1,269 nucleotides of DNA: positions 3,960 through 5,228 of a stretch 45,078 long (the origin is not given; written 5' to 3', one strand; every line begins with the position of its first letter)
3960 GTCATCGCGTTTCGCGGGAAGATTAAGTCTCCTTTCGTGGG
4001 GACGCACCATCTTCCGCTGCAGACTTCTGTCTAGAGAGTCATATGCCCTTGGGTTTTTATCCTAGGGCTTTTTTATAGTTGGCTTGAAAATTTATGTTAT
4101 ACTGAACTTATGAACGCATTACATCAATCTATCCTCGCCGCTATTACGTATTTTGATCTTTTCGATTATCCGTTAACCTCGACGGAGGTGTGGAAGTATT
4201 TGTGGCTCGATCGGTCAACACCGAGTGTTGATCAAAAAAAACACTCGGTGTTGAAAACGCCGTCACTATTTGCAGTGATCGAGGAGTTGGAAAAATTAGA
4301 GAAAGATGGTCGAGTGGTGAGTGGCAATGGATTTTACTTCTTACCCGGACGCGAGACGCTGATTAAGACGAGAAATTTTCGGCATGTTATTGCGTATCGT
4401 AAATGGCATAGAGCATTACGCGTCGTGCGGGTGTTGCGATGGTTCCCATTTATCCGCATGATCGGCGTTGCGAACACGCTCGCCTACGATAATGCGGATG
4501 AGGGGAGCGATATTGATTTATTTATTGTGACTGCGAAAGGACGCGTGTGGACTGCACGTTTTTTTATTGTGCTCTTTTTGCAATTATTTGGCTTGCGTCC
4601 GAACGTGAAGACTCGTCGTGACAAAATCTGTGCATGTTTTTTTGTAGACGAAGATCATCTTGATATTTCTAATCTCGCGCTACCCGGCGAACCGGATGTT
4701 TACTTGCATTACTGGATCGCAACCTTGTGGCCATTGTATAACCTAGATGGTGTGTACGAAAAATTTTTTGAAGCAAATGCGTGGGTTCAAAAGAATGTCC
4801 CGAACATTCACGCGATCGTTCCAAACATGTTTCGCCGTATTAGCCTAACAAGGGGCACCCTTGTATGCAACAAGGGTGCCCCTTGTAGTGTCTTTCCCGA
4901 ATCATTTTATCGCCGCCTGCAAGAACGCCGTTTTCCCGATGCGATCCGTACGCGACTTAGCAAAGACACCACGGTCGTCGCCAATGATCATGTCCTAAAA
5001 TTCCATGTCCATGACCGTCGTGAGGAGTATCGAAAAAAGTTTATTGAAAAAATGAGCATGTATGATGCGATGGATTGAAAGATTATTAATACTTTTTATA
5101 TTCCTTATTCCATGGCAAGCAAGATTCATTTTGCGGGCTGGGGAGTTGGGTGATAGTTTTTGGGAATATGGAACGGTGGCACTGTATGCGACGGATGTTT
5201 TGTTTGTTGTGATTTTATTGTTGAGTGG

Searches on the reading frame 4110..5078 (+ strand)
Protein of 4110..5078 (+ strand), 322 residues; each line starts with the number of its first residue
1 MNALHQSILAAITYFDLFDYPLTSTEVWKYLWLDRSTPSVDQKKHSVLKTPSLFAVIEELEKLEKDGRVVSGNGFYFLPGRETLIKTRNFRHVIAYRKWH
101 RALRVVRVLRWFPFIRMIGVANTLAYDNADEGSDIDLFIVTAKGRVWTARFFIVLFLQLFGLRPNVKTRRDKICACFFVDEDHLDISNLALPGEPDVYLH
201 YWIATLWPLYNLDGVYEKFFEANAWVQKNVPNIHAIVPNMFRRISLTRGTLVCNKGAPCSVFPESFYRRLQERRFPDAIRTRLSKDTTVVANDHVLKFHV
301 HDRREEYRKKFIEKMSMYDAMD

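Call 36: search_protein_families(library=pfam, proteins=[window:4110-5078:+], max_evalue=0.01)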
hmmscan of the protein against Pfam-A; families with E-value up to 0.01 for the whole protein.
window:4110-5078:+ (322 aa): 0 families

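Call 74: search_protein_representatives(protein=window:4110-5078:+)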
Query: 322 residues. Proteins with E-value up to 0.001 (for the whole library): 5226; up to 1e-10: 3859; up to 1e-30: 875. The best 150 are listed.
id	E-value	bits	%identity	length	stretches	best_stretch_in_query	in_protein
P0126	8.6e-164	560.8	78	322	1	2-317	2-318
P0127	2.2e-68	247.3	42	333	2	2-272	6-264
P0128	2.7e-67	243.7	44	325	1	1-316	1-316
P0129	2.8e-67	243.6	43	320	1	2-315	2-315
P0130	3.7e-67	243.2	41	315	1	4-315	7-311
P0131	2.8e-66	240.3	40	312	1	3-320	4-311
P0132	2.4e-65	237.3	43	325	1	3-313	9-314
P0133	5.6e-65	236.0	42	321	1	5-316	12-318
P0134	4.0e-64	233.2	43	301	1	1-312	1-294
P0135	4.2e-64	233.2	41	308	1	8-314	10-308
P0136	1.3e-63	231.5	42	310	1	4-315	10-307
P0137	3.7e-63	230.1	44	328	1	4-315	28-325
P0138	6.5e-63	229.3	39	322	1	2-317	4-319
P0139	2.4e-62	227.4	39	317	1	4-315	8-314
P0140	1.2e-61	225.1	53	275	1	86-312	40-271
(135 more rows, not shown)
